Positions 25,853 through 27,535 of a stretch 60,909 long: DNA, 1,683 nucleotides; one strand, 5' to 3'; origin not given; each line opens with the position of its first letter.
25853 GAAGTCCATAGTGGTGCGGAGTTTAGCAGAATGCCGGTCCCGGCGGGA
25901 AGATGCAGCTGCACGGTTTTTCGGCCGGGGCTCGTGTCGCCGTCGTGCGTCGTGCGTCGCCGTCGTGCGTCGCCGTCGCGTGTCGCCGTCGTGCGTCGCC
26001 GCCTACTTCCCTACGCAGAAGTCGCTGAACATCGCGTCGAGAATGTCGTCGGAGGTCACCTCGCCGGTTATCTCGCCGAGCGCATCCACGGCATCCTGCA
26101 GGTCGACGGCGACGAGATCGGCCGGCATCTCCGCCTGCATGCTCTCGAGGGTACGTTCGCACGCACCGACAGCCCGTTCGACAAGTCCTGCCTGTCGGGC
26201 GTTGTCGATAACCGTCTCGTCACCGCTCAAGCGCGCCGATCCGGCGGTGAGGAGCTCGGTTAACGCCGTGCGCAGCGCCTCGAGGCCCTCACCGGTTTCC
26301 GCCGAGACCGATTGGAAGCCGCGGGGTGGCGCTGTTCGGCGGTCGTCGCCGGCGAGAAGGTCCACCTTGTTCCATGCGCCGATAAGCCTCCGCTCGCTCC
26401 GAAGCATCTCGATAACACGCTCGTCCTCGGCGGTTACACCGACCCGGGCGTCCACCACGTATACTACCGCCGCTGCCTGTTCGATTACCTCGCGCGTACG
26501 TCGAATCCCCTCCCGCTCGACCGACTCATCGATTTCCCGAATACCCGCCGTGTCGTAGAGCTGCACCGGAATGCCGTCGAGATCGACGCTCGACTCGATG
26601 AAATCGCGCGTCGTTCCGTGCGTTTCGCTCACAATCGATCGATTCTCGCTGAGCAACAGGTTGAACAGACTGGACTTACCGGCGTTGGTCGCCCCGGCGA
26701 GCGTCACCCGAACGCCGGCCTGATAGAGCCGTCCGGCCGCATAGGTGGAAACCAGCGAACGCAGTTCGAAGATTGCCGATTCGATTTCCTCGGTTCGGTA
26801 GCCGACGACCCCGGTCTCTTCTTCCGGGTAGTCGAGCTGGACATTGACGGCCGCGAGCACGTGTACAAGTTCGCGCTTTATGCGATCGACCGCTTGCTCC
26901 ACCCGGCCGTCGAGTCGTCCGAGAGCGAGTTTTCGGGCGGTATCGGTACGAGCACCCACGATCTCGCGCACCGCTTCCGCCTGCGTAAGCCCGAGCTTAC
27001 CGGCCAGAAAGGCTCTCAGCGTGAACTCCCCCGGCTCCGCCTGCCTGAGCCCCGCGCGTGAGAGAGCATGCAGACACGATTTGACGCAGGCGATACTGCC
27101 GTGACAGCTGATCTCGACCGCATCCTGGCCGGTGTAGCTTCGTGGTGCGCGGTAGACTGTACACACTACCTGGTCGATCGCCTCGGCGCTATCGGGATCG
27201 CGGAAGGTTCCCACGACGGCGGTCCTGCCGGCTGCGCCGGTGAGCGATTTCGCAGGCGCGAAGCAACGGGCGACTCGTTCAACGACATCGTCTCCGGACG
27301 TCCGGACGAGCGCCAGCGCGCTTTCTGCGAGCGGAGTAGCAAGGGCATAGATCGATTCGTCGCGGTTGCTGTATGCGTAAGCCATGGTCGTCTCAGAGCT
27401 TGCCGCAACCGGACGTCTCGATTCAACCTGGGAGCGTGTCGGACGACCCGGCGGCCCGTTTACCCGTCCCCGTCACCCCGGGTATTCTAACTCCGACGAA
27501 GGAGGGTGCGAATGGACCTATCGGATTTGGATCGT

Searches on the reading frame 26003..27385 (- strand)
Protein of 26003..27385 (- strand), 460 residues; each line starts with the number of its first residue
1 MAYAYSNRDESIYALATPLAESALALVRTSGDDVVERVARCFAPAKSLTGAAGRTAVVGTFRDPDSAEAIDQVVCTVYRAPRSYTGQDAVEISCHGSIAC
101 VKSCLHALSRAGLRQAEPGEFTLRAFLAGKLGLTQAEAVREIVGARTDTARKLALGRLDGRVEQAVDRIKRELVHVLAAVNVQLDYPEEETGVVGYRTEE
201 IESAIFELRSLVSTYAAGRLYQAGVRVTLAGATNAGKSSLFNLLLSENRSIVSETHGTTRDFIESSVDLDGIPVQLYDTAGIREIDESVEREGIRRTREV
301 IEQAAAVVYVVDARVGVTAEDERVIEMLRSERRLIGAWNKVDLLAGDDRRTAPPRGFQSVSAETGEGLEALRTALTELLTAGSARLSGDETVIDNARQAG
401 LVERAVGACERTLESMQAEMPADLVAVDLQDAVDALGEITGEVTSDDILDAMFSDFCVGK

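Call 92: search_protein_families(library=pfam, proteins=[window:26003-27385:-], max_evalue=0.00001)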
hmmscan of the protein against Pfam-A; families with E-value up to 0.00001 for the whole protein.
window:26003-27385:- (460 aa): 4 families
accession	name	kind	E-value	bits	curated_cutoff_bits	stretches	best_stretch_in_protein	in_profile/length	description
PF12631.12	MnmE_helical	-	1.9e-50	172.4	40.1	1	133-457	1-211/211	MnmE helical domain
PF10396.14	TrmE_N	-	2.7e-36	124.8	29.8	1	12-130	2-117/117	GTP-binding protein TrmE N-terminus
PF01926.29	MMR_HSR1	-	2.4e-24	86.1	21.9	1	226-340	1-113/113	50S ribosome-binding GTPase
PF02421.24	FeoB_N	-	9e-09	35.5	27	1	226-314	2-89/156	Ferrous iron transport protein B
